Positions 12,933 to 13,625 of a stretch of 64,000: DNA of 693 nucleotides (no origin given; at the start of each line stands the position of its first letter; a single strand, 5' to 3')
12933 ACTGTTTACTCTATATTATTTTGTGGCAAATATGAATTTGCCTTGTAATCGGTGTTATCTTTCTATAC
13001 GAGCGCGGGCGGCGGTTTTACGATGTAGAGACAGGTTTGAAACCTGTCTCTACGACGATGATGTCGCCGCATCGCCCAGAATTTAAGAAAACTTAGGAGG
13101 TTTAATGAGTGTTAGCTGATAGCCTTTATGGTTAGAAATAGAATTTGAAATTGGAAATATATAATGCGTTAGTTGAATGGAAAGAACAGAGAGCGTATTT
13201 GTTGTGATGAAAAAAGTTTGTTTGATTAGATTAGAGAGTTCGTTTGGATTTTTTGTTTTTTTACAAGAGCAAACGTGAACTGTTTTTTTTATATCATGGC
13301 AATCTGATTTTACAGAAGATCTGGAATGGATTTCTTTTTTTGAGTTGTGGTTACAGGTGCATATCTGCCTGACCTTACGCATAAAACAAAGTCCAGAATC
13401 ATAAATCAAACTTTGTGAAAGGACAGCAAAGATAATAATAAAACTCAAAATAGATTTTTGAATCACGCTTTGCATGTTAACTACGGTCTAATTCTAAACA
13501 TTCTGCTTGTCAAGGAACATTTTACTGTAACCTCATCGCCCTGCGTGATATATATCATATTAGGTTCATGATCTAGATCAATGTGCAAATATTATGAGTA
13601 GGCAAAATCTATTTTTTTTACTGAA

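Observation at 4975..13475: Two tandem operons built on one plan: small Cys/His protein, conserved operator, exported metalloprotein genes, outer-membrane barrel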

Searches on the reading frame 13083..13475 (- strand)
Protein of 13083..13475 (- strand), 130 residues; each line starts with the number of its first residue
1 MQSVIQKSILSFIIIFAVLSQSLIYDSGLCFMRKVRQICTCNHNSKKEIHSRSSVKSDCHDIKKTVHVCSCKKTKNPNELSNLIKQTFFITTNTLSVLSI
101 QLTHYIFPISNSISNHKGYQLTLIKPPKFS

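Call 3: search_protein_families(library=pfam, proteins=[window:13083-13475:-], max_evalue=0.1)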
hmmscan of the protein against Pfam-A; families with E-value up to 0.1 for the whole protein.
window:13083-13475:- (130 aa): 1 family
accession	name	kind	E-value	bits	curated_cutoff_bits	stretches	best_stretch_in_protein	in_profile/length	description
PF03547.23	Mem_trans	-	0.062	12.3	25.7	1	9-76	124-184/343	Membrane transport protein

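Call 4: search_protein_families(library=ncbifam, proteins=[window:13083-13475:-], max_evalue=0.1)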
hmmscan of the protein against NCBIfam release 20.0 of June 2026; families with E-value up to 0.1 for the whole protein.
window:13083-13475:- (130 aa): 2 families
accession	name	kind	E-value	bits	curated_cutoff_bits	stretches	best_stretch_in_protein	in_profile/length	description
NF047775.1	LIC_11090_fam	subfamily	2.2e-18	66.5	75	2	53-129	64-141/141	LIC_11090 family protein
NF033160.0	lipo_LipL36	equivalog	0.057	12.5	400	1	19-104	138-218/383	lipoprotein LipL36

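Call 10: find_homologous_proteins(query=window:13083-13475:-, max_evalue=0.001)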
Query window:13083-13475:- (130 aa): 23 proteins with E <= 0.001 among 30 candidates.
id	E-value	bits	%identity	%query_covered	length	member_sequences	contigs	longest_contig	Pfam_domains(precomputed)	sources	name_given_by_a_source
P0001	8.8e-77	273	98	100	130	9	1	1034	PF28271.1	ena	-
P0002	5.1e-69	248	86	100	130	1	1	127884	PF28271.1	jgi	-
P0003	9.0e-60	218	75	100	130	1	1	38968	PF28271.1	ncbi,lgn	-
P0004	2.1e-59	217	76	99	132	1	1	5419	PF28271.1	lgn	-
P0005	2.2e-58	213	76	96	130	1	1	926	PF28271.1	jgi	jgi:hypothetical protein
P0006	1.1e-55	205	75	100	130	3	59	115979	PF28271.1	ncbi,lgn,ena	-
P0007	6.0e-55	202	77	97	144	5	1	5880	PF28271.1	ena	-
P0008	1.9e-52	194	69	99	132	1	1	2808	PF28271.1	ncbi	-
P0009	1.9e-50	188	67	99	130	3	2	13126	PF28271.1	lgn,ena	-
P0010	3.6e-50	187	68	100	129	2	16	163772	PF28271.1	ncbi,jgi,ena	jgi:hypothetical protein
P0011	8.7e-49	182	68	100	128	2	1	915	PF28271.1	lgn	-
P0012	5.7e-48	180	66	99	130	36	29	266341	PF28271.1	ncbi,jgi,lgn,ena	jgi:hypothetical protein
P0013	3.5e-46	174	65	100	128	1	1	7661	PF28271.1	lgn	-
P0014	3.7e-46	174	60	100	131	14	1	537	PF28271.1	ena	-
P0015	1.8e-45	172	64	98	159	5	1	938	PF28271.1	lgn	-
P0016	1.4e-44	169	62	100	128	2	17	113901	PF28271.1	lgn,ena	-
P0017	1.9e-44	168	62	94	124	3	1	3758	PF28271.1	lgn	-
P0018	2.2e-44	168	60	100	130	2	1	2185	PF28271.1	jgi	jgi:hypothetical protein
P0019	2.3e-44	168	62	100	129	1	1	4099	PF28271.1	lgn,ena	-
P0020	7.3e-43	163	64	90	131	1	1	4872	PF28271.1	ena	-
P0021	7.2e-38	147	57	98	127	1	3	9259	PF28271.1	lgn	-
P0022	4.0e-37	145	57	98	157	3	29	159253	PF28271.1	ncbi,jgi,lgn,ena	-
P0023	2.4e-34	136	55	92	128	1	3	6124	PF28271.1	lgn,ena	-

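Call 13: find_related_loci(query=A2, collection=genome_contigs, flank=10000)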
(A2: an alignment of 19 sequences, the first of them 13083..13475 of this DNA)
Query A2 (130 aa) in genome_contigs; peptide patterns used: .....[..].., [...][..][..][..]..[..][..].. (x = any residue, [..] = any of these).
52 stretches matched a pattern; 4 encode a relative of the query (tblastn E <= 1e-3); 4 distinct loci.
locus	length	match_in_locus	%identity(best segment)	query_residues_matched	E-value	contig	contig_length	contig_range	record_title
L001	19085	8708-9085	77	5-130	1e-65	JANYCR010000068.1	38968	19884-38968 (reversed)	MAG: Leptospiraceae bacterium isolate 336R_metabinner_194_sub 336R_k141_2471958, whole genome shotgun sequence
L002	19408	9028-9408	77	4-130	3e-65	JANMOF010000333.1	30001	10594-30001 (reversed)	MAG: Leptospiraceae bacterium isolate OTE_58_metabat_203 OTE_58_k141_3821489, whole genome shotgun sequence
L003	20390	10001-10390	76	1-130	1e-62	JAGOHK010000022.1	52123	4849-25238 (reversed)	MAG: Leptospiraceae bacterium isolate Go_SlAct_bin_98 Go_SlAct_1880_length_52123_cov_11.579929, whole genome shotgun seq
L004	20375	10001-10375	57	4-130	2e-42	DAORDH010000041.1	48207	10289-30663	MAG TPA_asm: Leptospiraceae bacterium isolate AMR_MDS_0885 NODE_334_length_48207_cov_12.539791, whole genome shotgun seq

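Call 24: search_protein_representatives(alignment_id=A2)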
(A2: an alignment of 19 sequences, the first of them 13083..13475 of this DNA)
Query: 19 sequences, 129 profile positions. Proteins with E-value up to 0.001 (for the whole library): 45; up to 1e-10: 15; up to 1e-30: 2. The best 45 are listed.
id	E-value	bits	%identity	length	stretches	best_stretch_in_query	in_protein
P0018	1.6e-56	205.9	-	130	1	2-128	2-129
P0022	5.3e-56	204.2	-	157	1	3-129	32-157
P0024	2.5e-29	117.9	-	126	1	1-127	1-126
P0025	6.5e-20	87.5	-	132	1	10-129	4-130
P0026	2.4e-18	82.4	-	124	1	24-127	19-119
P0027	9.4e-18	80.5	-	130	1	10-129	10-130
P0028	2.0e-17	79.4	-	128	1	7-128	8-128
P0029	3.3e-15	72.2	-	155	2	44-128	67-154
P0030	5.3e-14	68.3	-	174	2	6-54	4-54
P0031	1.1e-12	64.1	-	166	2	6-54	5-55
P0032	8.5e-12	61.2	-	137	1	35-128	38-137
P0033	1.7e-11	60.2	-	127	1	23-127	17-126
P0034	4.8e-11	58.8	-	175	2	52-129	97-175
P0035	6.0e-11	58.5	-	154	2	5-56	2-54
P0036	8.6e-11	58.0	-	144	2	9-57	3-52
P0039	3.9e-09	52.6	-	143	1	7-128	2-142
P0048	2.8e-07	46.6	-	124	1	36-127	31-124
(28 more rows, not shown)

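Call 35: find_encoding_contigs(protein=P0030, flank=10000, max_places=3)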
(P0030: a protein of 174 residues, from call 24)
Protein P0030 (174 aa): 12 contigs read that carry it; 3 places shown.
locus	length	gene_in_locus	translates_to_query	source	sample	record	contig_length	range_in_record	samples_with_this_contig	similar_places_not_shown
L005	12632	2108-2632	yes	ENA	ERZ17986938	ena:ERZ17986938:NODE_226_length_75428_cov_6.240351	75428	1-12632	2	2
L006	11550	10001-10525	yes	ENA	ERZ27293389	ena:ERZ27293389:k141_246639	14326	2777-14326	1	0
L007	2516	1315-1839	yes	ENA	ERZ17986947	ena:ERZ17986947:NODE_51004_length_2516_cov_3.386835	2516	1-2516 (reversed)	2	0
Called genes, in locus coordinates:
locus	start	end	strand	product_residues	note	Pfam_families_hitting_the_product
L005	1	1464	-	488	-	?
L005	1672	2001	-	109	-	-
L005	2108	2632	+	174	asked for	PF28271:LIC_11090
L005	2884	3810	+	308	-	PF20243:MbnP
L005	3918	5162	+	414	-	PF03150:CCP_MauG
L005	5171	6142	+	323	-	-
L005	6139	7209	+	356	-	-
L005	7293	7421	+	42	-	-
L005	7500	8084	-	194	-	PF03351:DOMON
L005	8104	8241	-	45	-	-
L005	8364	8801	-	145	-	PF01047:MarR, PF12802:MarR_2 (weak)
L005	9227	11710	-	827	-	PF00112:Peptidase_C1, PF00041:fn3 (faint)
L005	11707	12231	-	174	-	-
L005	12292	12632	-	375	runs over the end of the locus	-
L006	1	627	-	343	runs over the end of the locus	PF00578:AhpC-TSA (weak), PF00085:Thioredoxin, PF13098:Thioredoxin_2 (faint), PF13899:Thioredoxin_7 (faint), PF13905:Thioredoxin_8 (faint), PF00578:AhpC-TSA, PF08534:Redoxin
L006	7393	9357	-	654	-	PF07696:7TMR-DISMED2, PF07695:7TMR-DISM_7TM, PF07228:SpoIIE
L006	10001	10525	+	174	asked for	PF28271:LIC_11090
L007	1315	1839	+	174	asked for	PF28271:LIC_11090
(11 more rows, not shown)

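Call 36: find_encoding_contigs(protein=P0012, flank=10000, max_places=3)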
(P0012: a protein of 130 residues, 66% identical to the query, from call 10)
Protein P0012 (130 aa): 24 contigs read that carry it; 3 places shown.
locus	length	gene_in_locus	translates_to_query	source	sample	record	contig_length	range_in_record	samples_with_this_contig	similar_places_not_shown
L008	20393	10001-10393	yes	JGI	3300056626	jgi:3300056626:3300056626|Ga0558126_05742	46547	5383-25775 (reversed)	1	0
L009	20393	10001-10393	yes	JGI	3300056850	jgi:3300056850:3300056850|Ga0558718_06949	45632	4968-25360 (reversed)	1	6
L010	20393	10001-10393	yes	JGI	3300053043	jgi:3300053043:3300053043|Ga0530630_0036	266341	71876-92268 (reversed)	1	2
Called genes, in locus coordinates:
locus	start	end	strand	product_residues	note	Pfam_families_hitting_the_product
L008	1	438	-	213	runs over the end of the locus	PF13489:Methyltransf_23, PF13847:Methyltransf_31, PF08241:Methyltransf_11, PF08242:Methyltransf_12, PF13649:Methyltransf_25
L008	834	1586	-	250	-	PF00106:adh_short, PF13561:adh_short_C2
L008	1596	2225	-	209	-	PF03783:CsgG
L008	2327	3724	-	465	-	PF05231:MASE1, PF00990:GGDEF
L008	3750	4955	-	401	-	-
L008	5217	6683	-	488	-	PF00291:PALP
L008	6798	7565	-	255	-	-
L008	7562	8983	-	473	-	PF00474:SSF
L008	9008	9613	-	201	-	PF01066:CDP-OH_P_transf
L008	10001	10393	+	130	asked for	PF28271:LIC_11090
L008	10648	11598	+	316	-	PF20243:MbnP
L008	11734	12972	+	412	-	PF03150:CCP_MauG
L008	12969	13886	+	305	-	-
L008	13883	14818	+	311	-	-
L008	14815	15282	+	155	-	-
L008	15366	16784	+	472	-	PF13442:Cytochrome_CBB3 (faint)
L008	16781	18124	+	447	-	PF00034:Cytochrom_C, PF13442:Cytochrome_CBB3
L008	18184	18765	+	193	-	PF02630:SCO1-SenC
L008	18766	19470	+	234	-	PF04264:YceI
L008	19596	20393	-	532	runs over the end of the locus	PF00583:Acetyltransf_1, PF00795:CN_hydrolase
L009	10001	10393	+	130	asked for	PF28271:LIC_11090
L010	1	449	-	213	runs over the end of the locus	PF13489:Methyltransf_23, PF13847:Methyltransf_31, PF08241:Methyltransf_11, PF08242:Methyltransf_12, PF13649:Methyltransf_25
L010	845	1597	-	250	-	PF00106:adh_short, PF08659:KR (weak), PF13561:adh_short_C2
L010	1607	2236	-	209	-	PF03783:CsgG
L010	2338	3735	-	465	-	PF05231:MASE1, PF00990:GGDEF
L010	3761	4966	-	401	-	-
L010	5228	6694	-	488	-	PF00291:PALP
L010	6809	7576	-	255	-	-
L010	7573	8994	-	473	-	PF00474:SSF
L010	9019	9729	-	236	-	PF01066:CDP-OH_P_transf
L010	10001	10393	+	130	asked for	PF28271:LIC_11090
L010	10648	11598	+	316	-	PF20243:MbnP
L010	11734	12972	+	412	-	PF03150:CCP_MauG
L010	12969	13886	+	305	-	-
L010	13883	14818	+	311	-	-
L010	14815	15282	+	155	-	-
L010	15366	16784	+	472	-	PF13442:Cytochrome_CBB3 (faint)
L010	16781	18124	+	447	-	PF00034:Cytochrom_C, PF13442:Cytochrome_CBB3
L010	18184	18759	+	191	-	PF02630:SCO1-SenC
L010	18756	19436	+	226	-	PF04264:YceI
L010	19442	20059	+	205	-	PF00578:AhpC-TSA (weak), PF02630:SCO1-SenC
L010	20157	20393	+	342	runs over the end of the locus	PF13384:HTH_23 (weak), PF13551:HTH_29 (weak), PF13592:HTH_33, PF13358:DDE_3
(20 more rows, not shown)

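Call 39: predict_structure(alignment_id=A4)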
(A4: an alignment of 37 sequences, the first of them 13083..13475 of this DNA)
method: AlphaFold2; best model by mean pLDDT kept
length: 130 residues; sequences in the alignment: 37
mean_pLDDT: 71.0   pTM: 0.34
mean pLDDT of the five models: 71.0, 69.5, 68.7, 66.9, 64.8
residues with pLDDT >= 90: 19; 70-90: 35; 50-70: 76; < 50: 0
segments of 3 or more residues with pLDDT < 50: none
pLDDT, mean of each block of 10 residues (from residue 1): 96 95 73 59 67 58 63 68 68 69 72 61 74
secondary structure, 60 per line:
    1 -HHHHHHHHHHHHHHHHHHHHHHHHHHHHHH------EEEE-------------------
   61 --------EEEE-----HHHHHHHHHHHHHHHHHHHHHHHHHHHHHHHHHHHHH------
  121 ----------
elements in order: H2-31 E38-41 E69-72 H78-114

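Call 41: find_encoding_contigs(protein=P0039, flank=8000, max_places=2)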
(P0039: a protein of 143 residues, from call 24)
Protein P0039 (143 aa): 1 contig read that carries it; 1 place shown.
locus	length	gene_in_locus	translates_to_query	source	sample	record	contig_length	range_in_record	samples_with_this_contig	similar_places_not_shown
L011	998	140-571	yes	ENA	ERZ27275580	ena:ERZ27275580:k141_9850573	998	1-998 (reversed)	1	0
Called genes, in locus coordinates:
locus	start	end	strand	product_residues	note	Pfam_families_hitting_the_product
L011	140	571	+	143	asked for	PF28271:LIC_11090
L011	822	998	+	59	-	?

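Call 42: find_encoding_contigs(protein=P0025, flank=8000, max_places=2)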
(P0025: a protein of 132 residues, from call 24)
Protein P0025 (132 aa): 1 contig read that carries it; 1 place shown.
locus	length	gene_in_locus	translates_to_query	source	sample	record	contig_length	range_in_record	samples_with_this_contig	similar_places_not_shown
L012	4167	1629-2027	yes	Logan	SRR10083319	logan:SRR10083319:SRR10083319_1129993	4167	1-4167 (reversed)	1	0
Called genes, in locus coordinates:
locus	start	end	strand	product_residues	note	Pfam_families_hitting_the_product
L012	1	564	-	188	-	?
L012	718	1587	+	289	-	-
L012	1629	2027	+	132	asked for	PF28271:LIC_11090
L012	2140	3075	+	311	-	PF20243:MbnP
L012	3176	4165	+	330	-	?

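Call 43: find_homologous_proteins(query=A4, max_evalue=0.001)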
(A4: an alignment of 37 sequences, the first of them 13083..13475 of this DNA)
Query A4 (37 sequences) (130 aa, profile of the alignment): 44 proteins with E <= 0.001 among 4053 candidates.
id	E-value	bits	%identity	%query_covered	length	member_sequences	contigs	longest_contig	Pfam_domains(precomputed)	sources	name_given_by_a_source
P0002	8.0e-33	131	86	100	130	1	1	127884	PF28271.1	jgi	-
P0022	9.2e-33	131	57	98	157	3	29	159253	PF28271.1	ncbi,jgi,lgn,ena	-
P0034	9.6e-33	131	27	97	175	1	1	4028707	PF28271.1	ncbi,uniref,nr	ncbi:LIC_11090 family protein [Leptospira sp. GIMC2001]|uniref:LIC_11090 family protein n=1 Tax=Lept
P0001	1.4e-32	130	98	100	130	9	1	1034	PF28271.1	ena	-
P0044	2.7e-32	129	29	94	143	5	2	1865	PF28271.1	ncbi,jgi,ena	jgi:hypothetical protein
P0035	7.6e-32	128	31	98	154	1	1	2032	PF28271.1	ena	-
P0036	3.0e-31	126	37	92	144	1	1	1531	PF28271.1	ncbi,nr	ncbi:MAG: hypothetical protein KDK36_03370 [Leptospiraceae bacterium]|nr:hypothetical protein [Lepto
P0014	3.0e-31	126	60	100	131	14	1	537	PF28271.1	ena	-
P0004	4.7e-31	125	76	99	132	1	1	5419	PF28271.1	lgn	-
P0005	8.8e-31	124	76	96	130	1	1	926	PF28271.1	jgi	jgi:hypothetical protein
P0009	1.5e-30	124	67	99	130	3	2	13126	PF28271.1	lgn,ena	-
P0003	1.5e-30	124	75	100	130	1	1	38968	PF28271.1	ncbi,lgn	-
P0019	2.9e-30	123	62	100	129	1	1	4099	PF28271.1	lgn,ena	-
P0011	3.1e-30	123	68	100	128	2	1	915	PF28271.1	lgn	-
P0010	4.0e-30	122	68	100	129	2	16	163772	PF28271.1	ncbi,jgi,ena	jgi:hypothetical protein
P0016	8.2e-30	121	62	100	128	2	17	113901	PF28271.1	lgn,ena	-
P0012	9.8e-30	121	66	99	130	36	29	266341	PF28271.1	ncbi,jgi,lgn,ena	jgi:hypothetical protein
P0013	1.9e-29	120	65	100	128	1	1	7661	PF28271.1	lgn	-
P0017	2.3e-29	120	62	94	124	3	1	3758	PF28271.1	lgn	-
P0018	2.6e-29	120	60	100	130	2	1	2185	PF28271.1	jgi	jgi:hypothetical protein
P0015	5.1e-29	119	64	98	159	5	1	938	PF28271.1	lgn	-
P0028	1.2e-28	117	42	95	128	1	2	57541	PF28271.1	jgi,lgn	jgi:hypothetical protein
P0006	4.1e-28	116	75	100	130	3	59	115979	PF28271.1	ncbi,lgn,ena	-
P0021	8.9e-28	115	57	98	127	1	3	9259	PF28271.1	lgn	-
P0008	1.1e-27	114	69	99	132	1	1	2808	PF28271.1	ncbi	-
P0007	1.2e-27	114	77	97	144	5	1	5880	PF28271.1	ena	-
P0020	1.3e-27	114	64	90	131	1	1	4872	PF28271.1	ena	-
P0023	1.4e-27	114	55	92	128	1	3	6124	PF28271.1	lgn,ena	-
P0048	1.5e-27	114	29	92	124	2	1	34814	PF28271.1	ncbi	-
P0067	7.4e-27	112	45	86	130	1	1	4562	PF28271.1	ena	-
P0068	2.0e-26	110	30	96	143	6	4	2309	PF28271.1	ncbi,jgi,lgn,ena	jgi:hypothetical protein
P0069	1.0e-25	108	26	92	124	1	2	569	PF28271.1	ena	-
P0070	4.9e-25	106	34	85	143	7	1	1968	PF28271.1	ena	-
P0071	1.1e-24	105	33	94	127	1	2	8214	PF28271.1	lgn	-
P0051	1.6e-24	104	25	92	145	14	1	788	PF28271.1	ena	-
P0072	3.9e-24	103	31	70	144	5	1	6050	PF28271.1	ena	-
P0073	1.4e-23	101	28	74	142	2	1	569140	PF28271.1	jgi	jgi:hypothetical protein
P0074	1.8e-23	101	30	92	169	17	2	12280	PF28271.1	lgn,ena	-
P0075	3.4e-23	100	35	94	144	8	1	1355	PF28271.1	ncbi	-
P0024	5.5e-23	99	39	98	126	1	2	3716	PF28271.1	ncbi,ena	-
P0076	2.0e-22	97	28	94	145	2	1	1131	PF28271.1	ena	-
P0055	6.6e-22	96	27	94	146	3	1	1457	PF28271.1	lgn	-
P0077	8.3e-16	76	27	98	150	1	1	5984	PF28271.1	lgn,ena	-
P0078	2.3e-15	74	31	51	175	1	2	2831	PF28271.1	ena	-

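Call 44: find_encoding_contigs(protein=P0034, flank=9000, max_places=1)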
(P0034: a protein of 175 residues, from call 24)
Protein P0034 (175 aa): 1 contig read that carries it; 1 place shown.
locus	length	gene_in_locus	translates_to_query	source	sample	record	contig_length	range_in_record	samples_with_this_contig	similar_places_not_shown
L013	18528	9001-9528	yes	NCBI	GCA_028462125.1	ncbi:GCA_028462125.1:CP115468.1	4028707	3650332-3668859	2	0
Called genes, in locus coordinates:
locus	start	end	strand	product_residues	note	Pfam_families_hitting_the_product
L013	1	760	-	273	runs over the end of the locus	PF13489:Methyltransf_23 (weak), PF08241:Methyltransf_11, PF08242:Methyltransf_12, PF13649:Methyltransf_25, PF13847:Methyltransf_31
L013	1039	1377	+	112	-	PF03960:ArsC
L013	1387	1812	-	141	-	PF07681:DoxX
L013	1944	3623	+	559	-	PF02690:Na_Pi_cotrans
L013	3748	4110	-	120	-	PF13564:DoxX_2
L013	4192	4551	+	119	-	PF01638:HxlR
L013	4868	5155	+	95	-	-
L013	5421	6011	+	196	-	-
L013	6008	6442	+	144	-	PF08818:DUF1801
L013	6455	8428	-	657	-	PF07696:7TMR-DISMED2, PF07695:7TMR-DISM_7TM, PF07228:SpoIIE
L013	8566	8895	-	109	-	-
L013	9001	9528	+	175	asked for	PF28271:LIC_11090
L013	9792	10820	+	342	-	PF20243:MbnP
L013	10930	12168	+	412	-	PF03150:CCP_MauG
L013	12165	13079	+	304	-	-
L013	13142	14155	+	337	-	-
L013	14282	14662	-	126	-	-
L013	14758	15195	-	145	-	PF01047:MarR, PF12802:MarR_2, PF13463:HTH_27 (weak)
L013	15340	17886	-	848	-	PF07695:7TMR-DISM_7TM, PF07228:SpoIIE, PF13174:TPR_6 (faint), PF13181:TPR_8 (faint), PF14559:TPR_19 (faint), PF23914:TPR_CcmH_CycH (faint), PF07719:TPR_2 (faint)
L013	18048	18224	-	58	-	-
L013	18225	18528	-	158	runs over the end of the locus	-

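Call 45: find_encoding_contigs(protein=P0073, flank=9000, max_places=1)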
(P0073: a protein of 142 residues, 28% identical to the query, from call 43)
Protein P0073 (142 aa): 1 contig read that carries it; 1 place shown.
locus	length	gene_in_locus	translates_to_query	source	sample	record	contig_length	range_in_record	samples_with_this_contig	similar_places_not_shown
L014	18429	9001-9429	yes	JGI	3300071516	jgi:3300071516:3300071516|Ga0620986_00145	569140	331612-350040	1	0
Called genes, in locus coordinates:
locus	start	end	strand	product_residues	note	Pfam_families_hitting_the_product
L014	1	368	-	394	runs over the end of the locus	PF00027:cNMP_binding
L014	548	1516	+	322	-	PF00561:Abhydrolase_1, PF12697:Abhydrolase_6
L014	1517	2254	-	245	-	PF00753:Lactamase_B, PF19583:ODP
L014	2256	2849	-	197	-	-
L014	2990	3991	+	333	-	PF03547:Mem_trans (faint), PF13593:SBF_like, PF01758:SBF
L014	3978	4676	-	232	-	-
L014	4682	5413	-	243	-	PF00795:CN_hydrolase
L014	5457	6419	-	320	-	-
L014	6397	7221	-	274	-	-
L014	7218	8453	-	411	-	PF03150:CCP_MauG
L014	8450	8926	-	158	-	-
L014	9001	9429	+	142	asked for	PF28271:LIC_11090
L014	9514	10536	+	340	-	PF20243:MbnP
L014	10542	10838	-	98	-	-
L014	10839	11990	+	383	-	PF03150:CCP_MauG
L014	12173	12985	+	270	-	PF09820:AAA-ATPase_like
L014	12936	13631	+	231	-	PF08011:PDDEXK_9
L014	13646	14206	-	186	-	PF00578:AhpC-TSA (weak), PF02630:SCO1-SenC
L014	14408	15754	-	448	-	PF00034:Cytochrom_C (weak)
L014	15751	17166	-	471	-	PF00034:Cytochrom_C (weak), PF13442:Cytochrome_CBB3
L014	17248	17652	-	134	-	-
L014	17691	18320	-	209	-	PF08818:DUF1801, PF13376:OmdA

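Call 46: find_encoding_contigs(protein=P0028, flank=9000, max_places=1)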
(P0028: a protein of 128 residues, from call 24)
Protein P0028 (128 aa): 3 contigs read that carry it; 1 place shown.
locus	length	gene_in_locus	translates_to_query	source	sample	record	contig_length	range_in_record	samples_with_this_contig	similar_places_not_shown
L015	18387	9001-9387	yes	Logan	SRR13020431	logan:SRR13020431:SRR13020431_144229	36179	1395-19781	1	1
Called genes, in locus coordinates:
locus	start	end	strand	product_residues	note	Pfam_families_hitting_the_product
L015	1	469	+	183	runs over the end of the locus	-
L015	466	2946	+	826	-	PF00512:HisKA, PF02518:HATPase_c, PF00072:Response_reg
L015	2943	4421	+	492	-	PF00474:SSF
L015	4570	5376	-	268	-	PF00005:ABC_tran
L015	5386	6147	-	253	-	PF02405:MlaE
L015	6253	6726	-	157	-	PF00210:Ferritin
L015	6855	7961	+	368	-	PF00108:Thiolase_N (weak), PF08545:ACP_syn_III (faint), PF22691:Thiolase_C_1, PF02803:Thiolase_C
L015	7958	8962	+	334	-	PF01075:Glyco_transf_9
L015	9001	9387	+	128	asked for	PF28271:LIC_11090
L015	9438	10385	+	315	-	PF20243:MbnP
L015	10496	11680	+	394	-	PF03150:CCP_MauG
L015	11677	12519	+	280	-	-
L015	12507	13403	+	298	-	-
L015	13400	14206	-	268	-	PF25107:VWA7_N, PF07217:Het-C (weak)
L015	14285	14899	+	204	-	PF00440:TetR_N, PF08359:TetR_C_4 (weak)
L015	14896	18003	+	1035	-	PF00873:ACR_tran, PF02355:SecD_SecF_C (weak)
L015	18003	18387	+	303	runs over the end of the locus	PF06325:PrmA, PF05175:MTS, PF03602:Cons_hypoth95 (weak), PF13489:Methyltransf_23, PF02475:TRM5-TYW2_MTfase (weak), PF13847:Methyltransf_31, PF08241:Methyltransf_11 (weak), PF13649:Methyltransf_25, +1 more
